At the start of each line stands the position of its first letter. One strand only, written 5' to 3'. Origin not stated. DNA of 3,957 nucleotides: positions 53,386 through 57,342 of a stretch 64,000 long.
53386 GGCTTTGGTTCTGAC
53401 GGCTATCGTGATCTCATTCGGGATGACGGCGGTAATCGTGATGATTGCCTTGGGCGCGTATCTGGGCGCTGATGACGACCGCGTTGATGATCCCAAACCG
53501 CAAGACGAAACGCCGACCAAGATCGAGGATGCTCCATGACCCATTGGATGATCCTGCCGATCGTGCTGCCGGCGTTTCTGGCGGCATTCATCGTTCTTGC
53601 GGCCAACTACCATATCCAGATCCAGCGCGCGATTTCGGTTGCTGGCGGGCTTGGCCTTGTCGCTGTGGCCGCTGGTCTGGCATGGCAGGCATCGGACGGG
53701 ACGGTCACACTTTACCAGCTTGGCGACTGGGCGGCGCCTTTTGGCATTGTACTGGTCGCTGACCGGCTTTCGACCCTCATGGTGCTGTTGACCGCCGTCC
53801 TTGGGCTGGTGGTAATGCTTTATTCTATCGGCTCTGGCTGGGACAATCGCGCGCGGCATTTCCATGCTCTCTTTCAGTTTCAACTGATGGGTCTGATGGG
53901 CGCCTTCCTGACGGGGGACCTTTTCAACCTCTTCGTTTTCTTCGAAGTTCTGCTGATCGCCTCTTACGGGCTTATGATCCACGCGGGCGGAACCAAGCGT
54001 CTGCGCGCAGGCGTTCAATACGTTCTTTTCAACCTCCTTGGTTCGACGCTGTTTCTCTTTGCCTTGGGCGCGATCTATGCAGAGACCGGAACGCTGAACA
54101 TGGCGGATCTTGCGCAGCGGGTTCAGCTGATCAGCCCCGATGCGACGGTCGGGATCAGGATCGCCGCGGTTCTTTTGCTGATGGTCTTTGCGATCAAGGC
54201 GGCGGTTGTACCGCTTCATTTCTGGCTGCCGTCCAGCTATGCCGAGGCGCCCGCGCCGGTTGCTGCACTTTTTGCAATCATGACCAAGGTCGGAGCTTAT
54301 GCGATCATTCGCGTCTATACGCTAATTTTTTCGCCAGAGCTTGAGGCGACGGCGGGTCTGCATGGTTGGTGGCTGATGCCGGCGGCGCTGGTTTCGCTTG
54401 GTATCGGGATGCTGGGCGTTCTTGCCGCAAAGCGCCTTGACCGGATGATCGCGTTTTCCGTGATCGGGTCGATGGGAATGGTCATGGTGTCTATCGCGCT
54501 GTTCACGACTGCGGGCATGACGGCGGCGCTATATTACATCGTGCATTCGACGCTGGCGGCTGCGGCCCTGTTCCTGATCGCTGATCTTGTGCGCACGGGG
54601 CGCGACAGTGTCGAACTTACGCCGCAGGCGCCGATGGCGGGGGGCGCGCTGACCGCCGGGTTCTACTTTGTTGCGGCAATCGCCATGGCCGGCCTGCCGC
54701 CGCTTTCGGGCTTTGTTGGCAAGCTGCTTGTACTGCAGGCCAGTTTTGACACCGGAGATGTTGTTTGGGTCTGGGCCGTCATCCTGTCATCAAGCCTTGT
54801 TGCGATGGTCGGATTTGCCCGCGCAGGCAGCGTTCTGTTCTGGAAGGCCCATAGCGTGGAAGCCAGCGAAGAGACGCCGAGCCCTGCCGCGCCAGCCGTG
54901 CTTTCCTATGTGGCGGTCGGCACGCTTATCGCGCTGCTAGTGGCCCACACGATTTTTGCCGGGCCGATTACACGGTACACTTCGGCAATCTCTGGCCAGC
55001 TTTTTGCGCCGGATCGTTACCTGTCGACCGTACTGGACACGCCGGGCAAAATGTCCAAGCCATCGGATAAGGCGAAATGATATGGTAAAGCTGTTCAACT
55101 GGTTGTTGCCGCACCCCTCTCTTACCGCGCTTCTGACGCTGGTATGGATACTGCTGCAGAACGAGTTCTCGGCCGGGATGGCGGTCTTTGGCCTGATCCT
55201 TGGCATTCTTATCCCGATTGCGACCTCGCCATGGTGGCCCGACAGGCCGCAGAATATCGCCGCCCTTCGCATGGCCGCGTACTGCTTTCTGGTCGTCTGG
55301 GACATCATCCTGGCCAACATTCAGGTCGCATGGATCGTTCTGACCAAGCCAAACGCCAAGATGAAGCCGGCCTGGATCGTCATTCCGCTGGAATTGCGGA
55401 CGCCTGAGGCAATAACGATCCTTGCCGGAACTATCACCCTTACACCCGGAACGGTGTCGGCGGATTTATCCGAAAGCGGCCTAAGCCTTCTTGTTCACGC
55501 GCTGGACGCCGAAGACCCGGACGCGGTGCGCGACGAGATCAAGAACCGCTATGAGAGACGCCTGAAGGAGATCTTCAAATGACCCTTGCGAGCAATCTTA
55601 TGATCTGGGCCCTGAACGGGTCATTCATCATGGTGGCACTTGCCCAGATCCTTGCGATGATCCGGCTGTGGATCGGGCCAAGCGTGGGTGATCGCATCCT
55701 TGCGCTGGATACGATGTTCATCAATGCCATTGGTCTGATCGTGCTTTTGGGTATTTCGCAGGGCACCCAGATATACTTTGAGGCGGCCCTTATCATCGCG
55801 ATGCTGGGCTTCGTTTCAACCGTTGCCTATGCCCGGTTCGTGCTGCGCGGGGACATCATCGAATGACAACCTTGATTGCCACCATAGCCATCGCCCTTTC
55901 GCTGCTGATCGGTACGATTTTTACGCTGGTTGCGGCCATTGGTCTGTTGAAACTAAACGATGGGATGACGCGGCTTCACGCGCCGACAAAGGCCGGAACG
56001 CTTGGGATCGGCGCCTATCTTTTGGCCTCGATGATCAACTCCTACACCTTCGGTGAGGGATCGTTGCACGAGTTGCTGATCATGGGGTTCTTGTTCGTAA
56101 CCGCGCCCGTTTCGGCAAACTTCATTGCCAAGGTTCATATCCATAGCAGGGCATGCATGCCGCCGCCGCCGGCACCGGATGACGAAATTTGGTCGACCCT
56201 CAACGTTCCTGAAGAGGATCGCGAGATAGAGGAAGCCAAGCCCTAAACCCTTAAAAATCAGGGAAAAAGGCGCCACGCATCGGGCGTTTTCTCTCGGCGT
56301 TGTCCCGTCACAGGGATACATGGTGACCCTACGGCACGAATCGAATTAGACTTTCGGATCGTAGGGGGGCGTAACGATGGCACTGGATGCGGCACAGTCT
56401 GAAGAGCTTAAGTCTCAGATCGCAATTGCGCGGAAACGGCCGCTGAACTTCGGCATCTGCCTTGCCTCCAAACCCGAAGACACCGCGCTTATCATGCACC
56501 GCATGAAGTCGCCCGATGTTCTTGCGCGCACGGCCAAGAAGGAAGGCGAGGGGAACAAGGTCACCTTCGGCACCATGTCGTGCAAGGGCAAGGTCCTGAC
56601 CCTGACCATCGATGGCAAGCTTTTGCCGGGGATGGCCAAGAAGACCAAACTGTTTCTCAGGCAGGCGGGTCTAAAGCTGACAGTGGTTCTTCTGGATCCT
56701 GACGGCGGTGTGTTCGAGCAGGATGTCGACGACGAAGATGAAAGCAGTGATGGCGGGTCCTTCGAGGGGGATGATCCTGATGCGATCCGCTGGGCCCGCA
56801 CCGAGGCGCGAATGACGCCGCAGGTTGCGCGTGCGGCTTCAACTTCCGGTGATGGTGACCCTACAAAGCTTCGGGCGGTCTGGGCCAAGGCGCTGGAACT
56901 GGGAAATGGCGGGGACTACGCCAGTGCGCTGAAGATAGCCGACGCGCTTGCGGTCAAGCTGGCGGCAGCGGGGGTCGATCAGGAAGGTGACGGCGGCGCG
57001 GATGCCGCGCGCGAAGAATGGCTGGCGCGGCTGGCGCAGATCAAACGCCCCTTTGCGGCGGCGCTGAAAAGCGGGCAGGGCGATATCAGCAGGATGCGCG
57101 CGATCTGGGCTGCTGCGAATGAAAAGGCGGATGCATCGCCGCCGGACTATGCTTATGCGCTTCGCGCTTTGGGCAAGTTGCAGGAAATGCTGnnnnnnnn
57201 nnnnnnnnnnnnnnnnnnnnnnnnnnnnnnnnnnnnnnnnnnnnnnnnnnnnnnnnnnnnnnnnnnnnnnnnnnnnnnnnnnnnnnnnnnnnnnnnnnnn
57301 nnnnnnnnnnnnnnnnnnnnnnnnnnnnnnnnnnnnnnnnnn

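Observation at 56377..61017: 1546-aa orphan protein with a C-terminal papain/calpain-like Cys-His-Asn motif series: candidate novel effector or toxin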

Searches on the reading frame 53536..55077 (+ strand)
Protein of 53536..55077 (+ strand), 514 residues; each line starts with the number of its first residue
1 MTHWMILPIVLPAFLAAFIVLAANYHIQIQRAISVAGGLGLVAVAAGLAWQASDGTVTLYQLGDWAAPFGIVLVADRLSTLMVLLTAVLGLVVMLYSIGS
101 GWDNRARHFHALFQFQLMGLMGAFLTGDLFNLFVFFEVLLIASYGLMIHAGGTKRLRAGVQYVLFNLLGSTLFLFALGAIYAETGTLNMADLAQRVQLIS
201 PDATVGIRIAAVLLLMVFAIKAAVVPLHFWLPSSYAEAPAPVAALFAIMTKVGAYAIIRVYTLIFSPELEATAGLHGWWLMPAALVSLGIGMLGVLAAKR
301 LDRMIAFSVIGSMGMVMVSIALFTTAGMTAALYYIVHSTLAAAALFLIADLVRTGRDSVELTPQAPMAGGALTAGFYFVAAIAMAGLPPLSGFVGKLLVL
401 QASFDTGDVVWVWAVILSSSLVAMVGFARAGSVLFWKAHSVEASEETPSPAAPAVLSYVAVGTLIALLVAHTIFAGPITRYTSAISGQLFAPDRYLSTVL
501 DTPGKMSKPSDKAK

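Call 13: search_protein_families(library=pfam, proteins=[window:53536-55077:+], max_evalue=0.001)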
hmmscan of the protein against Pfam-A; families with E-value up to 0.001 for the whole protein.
window:53536-55077:+ (514 aa): 3 families
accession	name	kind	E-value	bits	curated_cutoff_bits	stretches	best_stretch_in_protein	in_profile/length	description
PF00361.26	Proton_antipo_M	-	1.8e-45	155.8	21.5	1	127-418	2-290/294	NADH:quinone oxidoreductase/Mrp antiporter, TM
PF10125.14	NADHdeh_related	-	5.7e-06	26.3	27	1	119-227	80-181/218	NADH dehydrogenase I, subunit N related protein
PF00662.26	Proton_antipo_N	-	0.00014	22.1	24.5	1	71-99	11-39/51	NADH-Ubiquinone oxidoreductase (complex I), chain 5 N-terminus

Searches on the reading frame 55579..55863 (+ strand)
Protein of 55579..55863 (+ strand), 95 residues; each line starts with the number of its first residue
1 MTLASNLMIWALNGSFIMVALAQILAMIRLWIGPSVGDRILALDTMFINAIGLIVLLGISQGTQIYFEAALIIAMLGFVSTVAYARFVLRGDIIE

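Call 13: search_protein_families(library=pfam, proteins=[window:55579-55863:+], max_evalue=0.001)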
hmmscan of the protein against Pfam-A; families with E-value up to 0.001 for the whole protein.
window:55579-55863:+ (95 aa): 1 family
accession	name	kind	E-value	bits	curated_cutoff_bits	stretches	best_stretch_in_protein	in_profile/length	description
PF04066.18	MrpF_PhaF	-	2.1e-21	76.5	23.3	1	38-88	2-52/53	Multiple resistance and pH regulation protein F (MrpF / PhaF)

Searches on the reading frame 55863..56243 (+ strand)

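Call 13: search_protein_families(library=pfam, proteins=[window:55863-56243:+], max_evalue=0.001)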
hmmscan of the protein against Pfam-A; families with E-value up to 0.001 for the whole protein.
window:55863-56243:+ (127 aa): 1 family
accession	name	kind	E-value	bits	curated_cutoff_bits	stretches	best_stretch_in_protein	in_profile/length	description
PF03334.19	PhaG_MnhG_YufB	-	5.7e-23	81.4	23.4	1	14-91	2-78/80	Na+/H+ antiporter subunit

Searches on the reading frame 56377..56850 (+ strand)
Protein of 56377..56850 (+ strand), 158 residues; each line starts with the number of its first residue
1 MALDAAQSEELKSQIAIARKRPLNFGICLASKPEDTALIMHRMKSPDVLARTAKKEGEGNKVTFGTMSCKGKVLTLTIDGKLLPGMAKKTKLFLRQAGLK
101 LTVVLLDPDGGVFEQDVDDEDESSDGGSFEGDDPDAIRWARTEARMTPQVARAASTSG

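Call 36: search_protein_families(library=pfam, proteins=[window:56377-56850:+], max_evalue=10)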
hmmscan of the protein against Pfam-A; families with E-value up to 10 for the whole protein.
window:56377-56850:+ (158 aa): 0 families

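Call 57: find_homologous_proteins(query=A4, max_evalue=0.001)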
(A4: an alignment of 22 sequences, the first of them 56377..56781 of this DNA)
Query A4 (22 sequences) (135 aa, profile of the alignment): 6 proteins with E <= 0.001 among 4422 candidates.
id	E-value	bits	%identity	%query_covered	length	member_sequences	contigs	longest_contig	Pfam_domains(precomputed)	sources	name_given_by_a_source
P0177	5.3e-34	135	32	90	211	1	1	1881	-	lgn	-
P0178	1.0e-27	114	32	87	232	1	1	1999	-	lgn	-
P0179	1.7e-26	110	32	95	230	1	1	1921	-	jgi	jgi:hypothetical protein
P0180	3.9e-26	109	30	92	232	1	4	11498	-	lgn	-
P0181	9.6e-23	98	35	96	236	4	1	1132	-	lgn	-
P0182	4.5e-22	96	35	73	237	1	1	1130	-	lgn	-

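Call 58: find_encoding_contigs(protein=P0180, flank=8000, max_places=3)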
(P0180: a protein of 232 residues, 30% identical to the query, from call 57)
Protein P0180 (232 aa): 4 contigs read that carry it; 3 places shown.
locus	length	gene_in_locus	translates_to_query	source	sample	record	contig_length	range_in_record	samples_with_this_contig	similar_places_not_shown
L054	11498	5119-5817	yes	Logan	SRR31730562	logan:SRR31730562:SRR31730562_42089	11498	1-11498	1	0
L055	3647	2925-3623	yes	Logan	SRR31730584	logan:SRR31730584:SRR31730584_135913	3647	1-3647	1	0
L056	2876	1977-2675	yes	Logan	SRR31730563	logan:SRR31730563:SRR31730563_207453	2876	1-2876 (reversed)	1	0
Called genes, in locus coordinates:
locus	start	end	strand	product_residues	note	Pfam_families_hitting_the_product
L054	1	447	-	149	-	?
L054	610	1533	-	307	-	PF00892:EamA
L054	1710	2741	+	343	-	PF00561:Abhydrolase_1, PF12146:Hydrolase_4 (faint), PF00196:GerE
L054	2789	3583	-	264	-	-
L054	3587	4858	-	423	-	-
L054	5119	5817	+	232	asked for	-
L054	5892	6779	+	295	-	-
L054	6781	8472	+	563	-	PF00656:Peptidase_C14 (weak), PF01471:PG_binding_1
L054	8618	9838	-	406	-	PF07690:MFS_1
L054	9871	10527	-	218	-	PF00596:Aldolase_II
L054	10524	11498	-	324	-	?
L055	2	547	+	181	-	?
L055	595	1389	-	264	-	-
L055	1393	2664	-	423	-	-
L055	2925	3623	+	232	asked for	-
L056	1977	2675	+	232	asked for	-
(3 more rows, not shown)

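Call 64: search_protein_families(library=phrogs, proteins=[window:56377-56781:+], max_evalue=1)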
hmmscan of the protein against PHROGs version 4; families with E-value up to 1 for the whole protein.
window:56377-56781:+ (135 aa): 1 family
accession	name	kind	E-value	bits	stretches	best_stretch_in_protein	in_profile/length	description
phrog_10998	-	unknown function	0.22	12.7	1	46-90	24-68/74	-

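Call 75: predict_structure(alignment_id=A4)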
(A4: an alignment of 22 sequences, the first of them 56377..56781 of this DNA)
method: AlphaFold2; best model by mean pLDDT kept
length: 135 residues; sequences in the alignment: 22
mean_pLDDT: 80.8   pTM: 0.66
mean pLDDT of the five models: 80.8, 80.4, 79.5, 79.0, 76.0
residues with pLDDT >= 90: 29; 70-90: 84; 50-70: 13; < 50: 9
segments of 3 or more residues with pLDDT < 50: 121-128
pLDDT, mean of each block of 10 residues (from residue 1): 71 88 91 85 90 86 91 89 85 85 85 68 48 59
secondary structure, 60 per line:
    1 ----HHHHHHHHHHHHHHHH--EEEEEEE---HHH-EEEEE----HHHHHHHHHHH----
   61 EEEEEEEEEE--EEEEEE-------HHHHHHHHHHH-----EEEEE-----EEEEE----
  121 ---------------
elements in order: H5-20 E23-29 E37-41 H46-56 E61-70 E73-78 H86-96 E102-106 E112-116

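Call 77: fold_search(model_id=the predicted structure, library=pdb)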
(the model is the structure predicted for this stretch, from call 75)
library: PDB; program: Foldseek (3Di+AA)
matches with E <= 10: 599; with E <= 0.001: 0
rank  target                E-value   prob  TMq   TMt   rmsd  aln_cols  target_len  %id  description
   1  3pv0_F                2.1e-02  0.18  0.18  0.08  12.8       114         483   17  Crystal Structure of a pre-translocation state MBP-Maltose transporter complex without nucleotide (released 2011-05-18)
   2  3puy_F                5.4e-02  0.13  0.18  0.08  12.0       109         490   15  Crystal Structure of an outward-facing MBP-Maltose transporter complex bound to AMP-PNP after crystal soaking of the p (released 2011-05-18)
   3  3puz_F                6.6e-02  0.14  0.19  0.08  11.2        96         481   18  Crystal Structure of a pre-translocation state MBP-Maltose transporter complex bound to AMP-PNP (released 2011-05-18)
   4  4ki0_F                7.9e-02  0.11  0.19  0.08  12.2       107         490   17  Crystal structure of the maltose-binding protein/maltose transporter complex in an outward-facing conformation bound t (released 2013-10-23)
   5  2r6g_F                1.0e-01  0.18  0.20  0.08  11.1        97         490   15  The Crystal Structure of the E. coli Maltose Transporter (released 2007-11-27)
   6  2qlc_B                1.4e-01  0.20  0.27  0.29  11.0       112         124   17  The crystal structure of DNA repair protein RadC from Chlorobium tepidum TLS (released 2007-09-04)
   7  3bt7_A                1.5e-01  0.11  0.23  0.11  12.7       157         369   10  Structure of E. coli 5-Methyluridine Methyltransferase TrmA in complex with 19 nucleotide T-arm analogue (released 2008-04-29)
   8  9a67_A                2.3e-01  0.11  0.23  0.08  15.2       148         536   11  Integrative model of FLIF-YLXF by crosslinking MS and deep learning (released 2024-09-18)
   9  3iey_B                3.6e-01  0.16  0.23  0.21   6.0        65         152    9  Crystal Structure of the functional Nanoarchaeum equitans tRNA splicing endonuclease (released 2009-09-01)
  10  2bh2_B                3.9e-01  0.11  0.26  0.12  13.0       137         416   12  Crystal Structure of E. coli 5-methyluridine methyltransferase RumA in complex with ribosomal RNA substrate and S-aden (released 2005-03-30)
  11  1uwv                  4.4e-01  0.13  0.31  0.13  13.2       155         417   14  Crystal Structure of RumA, the iron-sulfur cluster containing E. coli 23S Ribosomal RNA 5-Methyluridine Methyltransferas (released 2004-03-18)
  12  3q2b                  4.7e-01  0.12  0.27  0.29   7.1       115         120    9  Crystal Structure of an Actin Depolymerizing Factor (released 2011-06-01)
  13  2bh2_A                4.7e-01  0.10  0.25  0.12  12.9       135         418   12  Crystal Structure of E. coli 5-methyluridine methyltransferase RumA in complex with ribosomal RNA substrate and S-aden (released 2005-03-30)
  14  7qyr_H                5.0e-01  0.08  0.23  0.14  13.8       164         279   12  Crystal structure of RimK from Pseudomonas aeruginosa PAO1 (released 2022-10-05)
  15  6i2v                  5.3e-01  0.16  0.23  0.27   4.8        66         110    9  Pilotin from Vibrio vulnificus type 2 secretion system, EpsS. (released 2019-04-10)
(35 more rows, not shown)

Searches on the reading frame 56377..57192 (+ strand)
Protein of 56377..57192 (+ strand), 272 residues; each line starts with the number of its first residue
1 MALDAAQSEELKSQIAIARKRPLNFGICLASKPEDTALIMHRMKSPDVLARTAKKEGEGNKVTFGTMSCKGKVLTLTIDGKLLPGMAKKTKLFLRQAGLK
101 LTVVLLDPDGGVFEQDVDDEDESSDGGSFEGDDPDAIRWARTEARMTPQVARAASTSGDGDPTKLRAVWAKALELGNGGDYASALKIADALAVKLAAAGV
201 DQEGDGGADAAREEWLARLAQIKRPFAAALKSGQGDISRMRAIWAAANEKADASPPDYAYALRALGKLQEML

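Call 84: search_dna_similar(query=window:56377-57192:+, collection=plasmids, mode=protein, max_evalue=0.001, max_rows=20)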
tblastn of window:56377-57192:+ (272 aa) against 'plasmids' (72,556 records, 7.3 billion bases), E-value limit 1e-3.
Records with a match: 7; places in all: 7; records where one place covers at least 80% of the query: 0.
Best place of each record, by identity: <60% 7.
By first word of the organism name: Leisingera 4; Qingshengfaniella 2; Phaeobacter 1.
By predicted mobility (MOB-suite, as given by PLSDB): non-mobilizable 7.
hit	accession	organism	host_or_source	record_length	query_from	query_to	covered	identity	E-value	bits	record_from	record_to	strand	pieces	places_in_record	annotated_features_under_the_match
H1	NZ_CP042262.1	Qingshengfaniella alkalisoli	cell culture,saline soil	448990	1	182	67%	33.5%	2e-16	86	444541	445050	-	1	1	hypothetical protein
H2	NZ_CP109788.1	Leisingera thetidis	-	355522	1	108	40%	43.5%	5e-24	108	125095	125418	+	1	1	hypothetical protein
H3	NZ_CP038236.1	Leisingera sp. NJS201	cell culture,Marine Biofilm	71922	1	108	40%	43.5%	1e-23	107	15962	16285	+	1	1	hypothetical protein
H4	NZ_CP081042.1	Leisingera sp. M527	-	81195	1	108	40%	43.5%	1e-23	107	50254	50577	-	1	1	hypothetical protein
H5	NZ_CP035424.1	Leisingera sp. NJS204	cell culture,Marine Biofilm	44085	1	108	40%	43.5%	1e-23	107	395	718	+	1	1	hypothetical protein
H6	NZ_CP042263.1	Qingshengfaniella alkalisoli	cell culture,saline soil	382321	7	107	37%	39.6%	3e-15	82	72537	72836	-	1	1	hypothetical protein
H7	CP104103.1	Phaeobacter sp. G2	cell culture,Emiliania huxleyi RCC1216 ...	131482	1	108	40%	33.6%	1e-10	69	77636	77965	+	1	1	hypothetical protein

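Call 86: get_annotated_region(hit=H3, flank=12000)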
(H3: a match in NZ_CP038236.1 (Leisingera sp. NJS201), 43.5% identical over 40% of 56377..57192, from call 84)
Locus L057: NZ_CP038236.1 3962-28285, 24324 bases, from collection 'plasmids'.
description: Leisingera sp. NJS201 plasmid unnamed2, complete sequence
organism: Leisingera sp. NJS201 (NCBI taxid 2508306)
taxonomy: Bacteria; Pseudomonadota; Alphaproteobacteria; Rhodobacterales; Roseobacteraceae; Leisingera; Leisingera sp. NJS201
host: -; source: cell culture,Marine Biofilm; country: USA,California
typing (MOB-suite, as given by PLSDB): non-mobilizable
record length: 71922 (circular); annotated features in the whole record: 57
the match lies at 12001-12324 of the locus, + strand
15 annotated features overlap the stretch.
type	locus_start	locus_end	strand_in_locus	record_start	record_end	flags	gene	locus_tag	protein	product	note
CDS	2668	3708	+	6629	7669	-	-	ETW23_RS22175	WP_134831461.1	efflux RND transporter periplasmic adaptor subunit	GO:0006810 - transport [Evidence IEA]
CDS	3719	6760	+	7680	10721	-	-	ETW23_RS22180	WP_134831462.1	efflux RND transporter permease subunit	-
CDS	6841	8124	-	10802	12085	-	-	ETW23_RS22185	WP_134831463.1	replication initiation protein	GO:0006270 - DNA replication initiation [Evidence IEA]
CDS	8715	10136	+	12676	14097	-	-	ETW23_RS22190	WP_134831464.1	AAA family ATPase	-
CDS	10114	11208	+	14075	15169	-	-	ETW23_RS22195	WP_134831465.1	ParB/RepB/Spo0J family partition protein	-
CDS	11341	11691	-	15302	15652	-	-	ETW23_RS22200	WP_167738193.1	META domain-containing protein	-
CDS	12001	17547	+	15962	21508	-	-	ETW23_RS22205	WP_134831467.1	hypothetical protein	-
CDS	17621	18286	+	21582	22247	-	-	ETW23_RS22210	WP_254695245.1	CpXC domain-containing protein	-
CDS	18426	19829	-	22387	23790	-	-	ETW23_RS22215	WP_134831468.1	aldehyde dehydrogenase family protein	-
CDS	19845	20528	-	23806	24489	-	-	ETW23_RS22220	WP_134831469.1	hypothetical protein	-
CDS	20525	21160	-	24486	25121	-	-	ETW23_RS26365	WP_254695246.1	ATP-binding cassette domain-containing protein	-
CDS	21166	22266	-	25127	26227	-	-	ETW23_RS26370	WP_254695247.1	ABC transporter ATP-binding protein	-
CDS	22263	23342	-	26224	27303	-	peaD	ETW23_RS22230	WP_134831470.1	quinohemoprotein amine dehydrogenase subunit beta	GO:0009310 - amine catabolic process [Evidence IEA]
CDS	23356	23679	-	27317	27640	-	qhpC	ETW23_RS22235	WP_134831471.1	quinohemoprotein amine dehydrogenase subunit gamma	-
CDS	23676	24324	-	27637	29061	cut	peaB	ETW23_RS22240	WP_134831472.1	quinohemoprotein amine dehydrogenase maturation protein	GO:0043687 - post-translational protein modification [Evidence IEA]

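Call 87: get_annotated_region(hit=H1, flank=10000)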
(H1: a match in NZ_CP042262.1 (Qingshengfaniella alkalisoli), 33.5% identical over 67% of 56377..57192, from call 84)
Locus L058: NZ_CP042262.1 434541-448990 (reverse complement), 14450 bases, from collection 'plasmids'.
description: Qingshengfaniella alkalisoli strain LN3S51 plasmid unnamed1, complete sequence
organism: Qingshengfaniella alkalisoli (NCBI taxid 2599296)
taxonomy: Bacteria; Pseudomonadota; Alphaproteobacteria; Rhodobacterales; Paracoccaceae; Qingshengfaniella; Qingshengfaniella alkalisoli
host: -; source: cell culture,saline soil; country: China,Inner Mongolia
typing (MOB-suite, as given by PLSDB): non-mobilizable
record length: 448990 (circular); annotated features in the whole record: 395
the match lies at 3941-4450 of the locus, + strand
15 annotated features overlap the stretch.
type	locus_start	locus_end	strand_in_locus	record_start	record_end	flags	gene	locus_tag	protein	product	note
CDS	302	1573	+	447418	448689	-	-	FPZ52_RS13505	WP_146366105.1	replication initiation protein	GO:0006270 - DNA replication initiation [Evidence IEA]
CDS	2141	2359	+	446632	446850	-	-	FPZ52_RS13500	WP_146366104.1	hypothetical protein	-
CDS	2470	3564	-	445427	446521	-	-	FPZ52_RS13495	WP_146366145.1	HPP family protein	-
CDS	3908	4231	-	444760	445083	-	-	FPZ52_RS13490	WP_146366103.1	hypothetical protein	-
CDS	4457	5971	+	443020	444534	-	-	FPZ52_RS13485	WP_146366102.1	hypothetical protein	-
CDS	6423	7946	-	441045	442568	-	nhaC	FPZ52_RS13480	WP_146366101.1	Na+/H+ antiporter NhaC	GO:1902600 - proton transmembrane transport [Evidence IEA]; GO:0006814 - sodium ion transport [Evidence IEA]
CDS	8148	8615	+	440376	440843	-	-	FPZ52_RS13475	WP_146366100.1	Lrp/AsnC ligand binding domain-containing protein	-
CDS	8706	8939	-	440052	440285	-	-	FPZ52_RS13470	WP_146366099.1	DUF4287 domain-containing protein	-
CDS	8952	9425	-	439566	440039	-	-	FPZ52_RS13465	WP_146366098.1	SRPBCC family protein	-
CDS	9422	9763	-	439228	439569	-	-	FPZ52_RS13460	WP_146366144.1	metalloregulator ArsR/SmtB family transcription factor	GO:0006355 - regulation of DNA-templated transcription [Evidence IEA]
CDS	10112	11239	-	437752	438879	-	-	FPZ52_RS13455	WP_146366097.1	zinc-dependent alcohol dehydrogenase family protein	-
CDS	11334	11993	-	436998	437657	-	-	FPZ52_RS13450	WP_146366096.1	ATP-binding cassette domain-containing protein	-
CDS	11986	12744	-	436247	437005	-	-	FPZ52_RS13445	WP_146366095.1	ABC transporter ATP-binding protein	-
CDS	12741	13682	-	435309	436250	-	-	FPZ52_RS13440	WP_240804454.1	branched-chain amino acid ABC transporter permease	-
CDS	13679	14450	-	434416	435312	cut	-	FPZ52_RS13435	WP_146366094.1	branched-chain amino acid ABC transporter permease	GO:0015803 - branched-chain amino acid transport [Evidence IEA]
